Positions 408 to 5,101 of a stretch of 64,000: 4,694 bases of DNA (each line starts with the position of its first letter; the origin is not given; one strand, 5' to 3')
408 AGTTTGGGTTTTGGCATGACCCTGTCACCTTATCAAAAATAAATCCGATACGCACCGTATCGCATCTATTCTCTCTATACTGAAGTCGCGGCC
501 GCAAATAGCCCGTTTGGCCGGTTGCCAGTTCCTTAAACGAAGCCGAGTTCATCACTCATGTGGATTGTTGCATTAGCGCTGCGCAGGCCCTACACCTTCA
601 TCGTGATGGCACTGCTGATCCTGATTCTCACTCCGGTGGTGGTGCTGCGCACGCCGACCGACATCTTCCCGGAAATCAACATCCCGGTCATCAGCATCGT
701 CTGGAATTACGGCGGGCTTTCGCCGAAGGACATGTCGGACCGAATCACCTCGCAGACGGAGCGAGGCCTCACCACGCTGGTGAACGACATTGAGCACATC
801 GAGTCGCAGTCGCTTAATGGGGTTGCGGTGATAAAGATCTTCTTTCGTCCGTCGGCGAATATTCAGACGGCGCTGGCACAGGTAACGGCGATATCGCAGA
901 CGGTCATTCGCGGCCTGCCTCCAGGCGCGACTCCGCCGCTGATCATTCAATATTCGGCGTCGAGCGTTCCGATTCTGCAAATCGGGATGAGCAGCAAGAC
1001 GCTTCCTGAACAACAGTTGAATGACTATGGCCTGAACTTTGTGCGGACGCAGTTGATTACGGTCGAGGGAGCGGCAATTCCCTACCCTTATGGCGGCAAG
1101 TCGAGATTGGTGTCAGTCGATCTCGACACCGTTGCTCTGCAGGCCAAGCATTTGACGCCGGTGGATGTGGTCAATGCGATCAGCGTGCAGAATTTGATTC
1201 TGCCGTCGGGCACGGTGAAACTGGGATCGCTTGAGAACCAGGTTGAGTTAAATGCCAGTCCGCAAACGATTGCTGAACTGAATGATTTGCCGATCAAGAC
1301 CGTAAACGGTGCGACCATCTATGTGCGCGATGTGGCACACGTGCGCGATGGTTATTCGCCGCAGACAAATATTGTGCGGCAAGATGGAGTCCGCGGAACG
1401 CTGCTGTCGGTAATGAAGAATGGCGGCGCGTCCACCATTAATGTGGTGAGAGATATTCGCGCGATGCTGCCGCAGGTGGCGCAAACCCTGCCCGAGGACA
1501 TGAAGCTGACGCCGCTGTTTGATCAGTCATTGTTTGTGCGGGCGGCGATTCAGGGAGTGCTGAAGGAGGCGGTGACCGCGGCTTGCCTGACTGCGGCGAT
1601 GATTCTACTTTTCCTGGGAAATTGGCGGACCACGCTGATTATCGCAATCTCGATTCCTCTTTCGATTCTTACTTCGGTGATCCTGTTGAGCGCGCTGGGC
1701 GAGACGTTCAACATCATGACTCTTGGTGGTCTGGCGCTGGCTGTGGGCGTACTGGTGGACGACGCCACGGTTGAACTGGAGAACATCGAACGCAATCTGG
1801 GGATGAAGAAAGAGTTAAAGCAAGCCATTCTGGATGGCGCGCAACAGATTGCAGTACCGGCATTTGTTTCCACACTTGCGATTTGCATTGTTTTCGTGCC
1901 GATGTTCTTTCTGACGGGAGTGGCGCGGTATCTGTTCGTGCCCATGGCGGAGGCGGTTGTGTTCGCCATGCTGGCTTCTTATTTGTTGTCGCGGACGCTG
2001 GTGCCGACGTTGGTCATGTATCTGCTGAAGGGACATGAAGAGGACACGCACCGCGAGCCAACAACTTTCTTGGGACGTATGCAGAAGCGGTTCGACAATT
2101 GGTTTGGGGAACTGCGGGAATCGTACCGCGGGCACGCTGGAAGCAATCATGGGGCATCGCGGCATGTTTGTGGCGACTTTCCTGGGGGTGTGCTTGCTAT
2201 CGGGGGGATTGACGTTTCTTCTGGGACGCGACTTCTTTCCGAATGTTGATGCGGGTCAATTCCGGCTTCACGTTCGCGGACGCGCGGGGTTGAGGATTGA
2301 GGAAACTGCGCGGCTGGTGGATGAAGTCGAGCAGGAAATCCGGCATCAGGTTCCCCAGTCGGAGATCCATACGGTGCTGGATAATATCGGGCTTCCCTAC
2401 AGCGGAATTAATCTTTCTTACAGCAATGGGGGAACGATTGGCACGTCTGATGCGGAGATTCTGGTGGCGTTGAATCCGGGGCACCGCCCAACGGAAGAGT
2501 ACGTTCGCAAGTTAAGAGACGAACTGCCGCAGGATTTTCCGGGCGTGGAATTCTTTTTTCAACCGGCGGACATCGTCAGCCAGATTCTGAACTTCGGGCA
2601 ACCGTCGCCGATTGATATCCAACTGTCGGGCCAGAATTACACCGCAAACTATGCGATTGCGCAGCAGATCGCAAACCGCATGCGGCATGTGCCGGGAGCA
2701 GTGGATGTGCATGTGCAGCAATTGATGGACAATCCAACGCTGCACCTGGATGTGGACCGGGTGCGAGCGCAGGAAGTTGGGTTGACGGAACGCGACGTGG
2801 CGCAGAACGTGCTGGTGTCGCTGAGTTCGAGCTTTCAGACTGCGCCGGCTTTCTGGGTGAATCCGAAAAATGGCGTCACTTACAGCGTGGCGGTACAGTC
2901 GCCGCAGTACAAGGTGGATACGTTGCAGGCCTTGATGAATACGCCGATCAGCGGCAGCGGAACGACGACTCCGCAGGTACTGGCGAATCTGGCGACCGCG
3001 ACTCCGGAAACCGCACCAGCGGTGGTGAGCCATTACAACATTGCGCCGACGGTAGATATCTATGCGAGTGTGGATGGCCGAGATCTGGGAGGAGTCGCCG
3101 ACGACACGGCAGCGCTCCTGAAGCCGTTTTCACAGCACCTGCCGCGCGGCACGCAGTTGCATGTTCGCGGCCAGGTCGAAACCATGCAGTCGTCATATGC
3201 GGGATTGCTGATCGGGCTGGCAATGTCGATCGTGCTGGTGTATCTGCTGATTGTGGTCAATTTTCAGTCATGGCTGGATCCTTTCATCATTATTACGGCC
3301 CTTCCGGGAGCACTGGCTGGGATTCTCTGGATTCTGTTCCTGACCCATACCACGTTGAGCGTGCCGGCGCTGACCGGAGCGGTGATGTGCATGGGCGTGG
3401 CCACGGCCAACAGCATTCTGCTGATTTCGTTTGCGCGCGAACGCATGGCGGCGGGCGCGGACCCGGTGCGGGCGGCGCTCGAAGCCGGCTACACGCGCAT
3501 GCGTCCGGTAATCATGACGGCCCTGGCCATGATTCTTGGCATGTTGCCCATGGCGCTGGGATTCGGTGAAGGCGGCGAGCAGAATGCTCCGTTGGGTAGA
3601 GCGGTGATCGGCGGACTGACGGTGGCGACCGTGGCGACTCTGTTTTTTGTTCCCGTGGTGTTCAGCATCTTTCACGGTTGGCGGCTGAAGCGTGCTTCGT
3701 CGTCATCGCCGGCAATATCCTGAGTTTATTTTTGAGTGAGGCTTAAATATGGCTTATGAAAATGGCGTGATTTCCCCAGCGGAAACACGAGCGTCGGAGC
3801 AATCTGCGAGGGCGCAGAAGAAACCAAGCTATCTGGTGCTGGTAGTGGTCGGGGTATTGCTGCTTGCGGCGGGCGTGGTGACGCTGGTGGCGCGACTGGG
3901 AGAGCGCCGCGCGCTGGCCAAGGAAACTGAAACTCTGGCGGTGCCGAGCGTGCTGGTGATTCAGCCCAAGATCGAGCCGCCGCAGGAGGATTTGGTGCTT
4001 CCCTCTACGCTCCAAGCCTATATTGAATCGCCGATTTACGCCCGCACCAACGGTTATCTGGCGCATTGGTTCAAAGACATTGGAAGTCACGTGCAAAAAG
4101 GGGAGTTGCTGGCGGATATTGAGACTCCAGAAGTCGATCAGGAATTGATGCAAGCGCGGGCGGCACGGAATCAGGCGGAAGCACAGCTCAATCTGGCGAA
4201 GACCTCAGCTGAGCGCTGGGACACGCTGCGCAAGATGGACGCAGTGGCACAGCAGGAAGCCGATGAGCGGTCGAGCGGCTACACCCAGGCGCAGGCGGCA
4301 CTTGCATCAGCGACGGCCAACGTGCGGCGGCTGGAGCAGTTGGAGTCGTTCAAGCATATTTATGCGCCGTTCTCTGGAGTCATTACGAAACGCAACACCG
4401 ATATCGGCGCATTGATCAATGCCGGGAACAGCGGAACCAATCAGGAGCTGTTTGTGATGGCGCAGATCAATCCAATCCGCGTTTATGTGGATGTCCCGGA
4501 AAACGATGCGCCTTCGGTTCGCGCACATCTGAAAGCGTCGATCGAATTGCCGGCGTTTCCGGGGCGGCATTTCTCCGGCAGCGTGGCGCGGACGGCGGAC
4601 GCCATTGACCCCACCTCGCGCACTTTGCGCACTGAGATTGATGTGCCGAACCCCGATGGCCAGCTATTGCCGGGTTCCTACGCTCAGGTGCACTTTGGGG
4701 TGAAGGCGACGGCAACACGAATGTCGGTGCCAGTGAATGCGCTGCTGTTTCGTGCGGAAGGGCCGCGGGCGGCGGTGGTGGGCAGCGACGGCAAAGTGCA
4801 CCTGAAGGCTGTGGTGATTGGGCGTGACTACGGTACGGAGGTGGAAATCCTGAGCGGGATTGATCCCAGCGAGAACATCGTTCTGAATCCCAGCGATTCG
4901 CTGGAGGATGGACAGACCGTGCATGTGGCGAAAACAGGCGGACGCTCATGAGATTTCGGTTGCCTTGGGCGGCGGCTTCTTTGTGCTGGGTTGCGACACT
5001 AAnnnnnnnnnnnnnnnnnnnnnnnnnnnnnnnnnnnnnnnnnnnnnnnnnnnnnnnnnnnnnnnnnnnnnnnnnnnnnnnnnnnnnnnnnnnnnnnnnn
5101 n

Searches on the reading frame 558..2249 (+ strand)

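Call 20: search_protein_families(library=pfam, proteins=[window:558-2249:+], max_evalue=0.001)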
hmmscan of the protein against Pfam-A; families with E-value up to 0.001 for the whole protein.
window:558-2249:+ (563 aa): 1 family
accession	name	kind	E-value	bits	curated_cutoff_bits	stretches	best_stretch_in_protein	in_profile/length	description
PF00873.25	ACR_tran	-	8.7e-120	401.5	28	1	3-523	1-516/1021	AcrB/AcrD/AcrF family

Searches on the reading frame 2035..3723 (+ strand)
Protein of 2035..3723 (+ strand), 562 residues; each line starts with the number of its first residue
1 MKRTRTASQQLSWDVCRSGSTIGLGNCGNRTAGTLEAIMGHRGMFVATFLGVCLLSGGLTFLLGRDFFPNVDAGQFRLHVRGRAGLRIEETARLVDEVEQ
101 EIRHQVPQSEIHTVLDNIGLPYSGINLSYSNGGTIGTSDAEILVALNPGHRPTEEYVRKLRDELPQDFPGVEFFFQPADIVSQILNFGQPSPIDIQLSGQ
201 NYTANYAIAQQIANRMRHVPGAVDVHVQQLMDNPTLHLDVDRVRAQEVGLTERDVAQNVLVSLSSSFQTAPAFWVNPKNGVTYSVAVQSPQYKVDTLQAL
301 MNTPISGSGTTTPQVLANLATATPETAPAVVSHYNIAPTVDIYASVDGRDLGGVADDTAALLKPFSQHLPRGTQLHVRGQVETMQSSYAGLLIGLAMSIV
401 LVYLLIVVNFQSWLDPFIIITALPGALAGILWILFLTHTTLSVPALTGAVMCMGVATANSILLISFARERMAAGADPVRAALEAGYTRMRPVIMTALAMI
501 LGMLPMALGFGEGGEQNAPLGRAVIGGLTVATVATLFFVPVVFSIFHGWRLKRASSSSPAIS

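Call 20: search_protein_families(library=pfam, proteins=[window:2035-3723:+], max_evalue=0.001)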
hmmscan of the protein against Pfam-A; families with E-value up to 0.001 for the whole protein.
window:2035-3723:+ (562 aa): 2 families
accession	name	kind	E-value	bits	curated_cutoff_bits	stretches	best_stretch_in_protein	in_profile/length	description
PF00873.25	ACR_tran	-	1.3e-87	295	28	1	33-547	518-1021/1021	AcrB/AcrD/AcrF family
PF03176.21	MMPL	-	2.4e-06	27.2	20.5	1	322-552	72-308/333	MMPL family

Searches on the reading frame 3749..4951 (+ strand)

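Call 20: search_protein_families(library=pfam, proteins=[window:3749-4951:+], max_evalue=0.001)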
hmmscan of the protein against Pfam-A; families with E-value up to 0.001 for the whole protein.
window:3749-4951:+ (400 aa): 3 families
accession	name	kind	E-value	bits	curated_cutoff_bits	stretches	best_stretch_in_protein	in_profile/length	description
PF16576.10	HlyD_D23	-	3.3e-28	98.9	30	1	96-312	22-214/214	Barrel-sandwich domain of CusB or HlyD membrane-fusion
PF13437.12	HlyD_3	-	5.9e-14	53.1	22.2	1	204-309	2-106/106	HlyD family secretion protein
PF09925.14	DUF2157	-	0.00082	19.5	32.4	0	4-48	5-55/146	Predicted membrane protein (DUF2157)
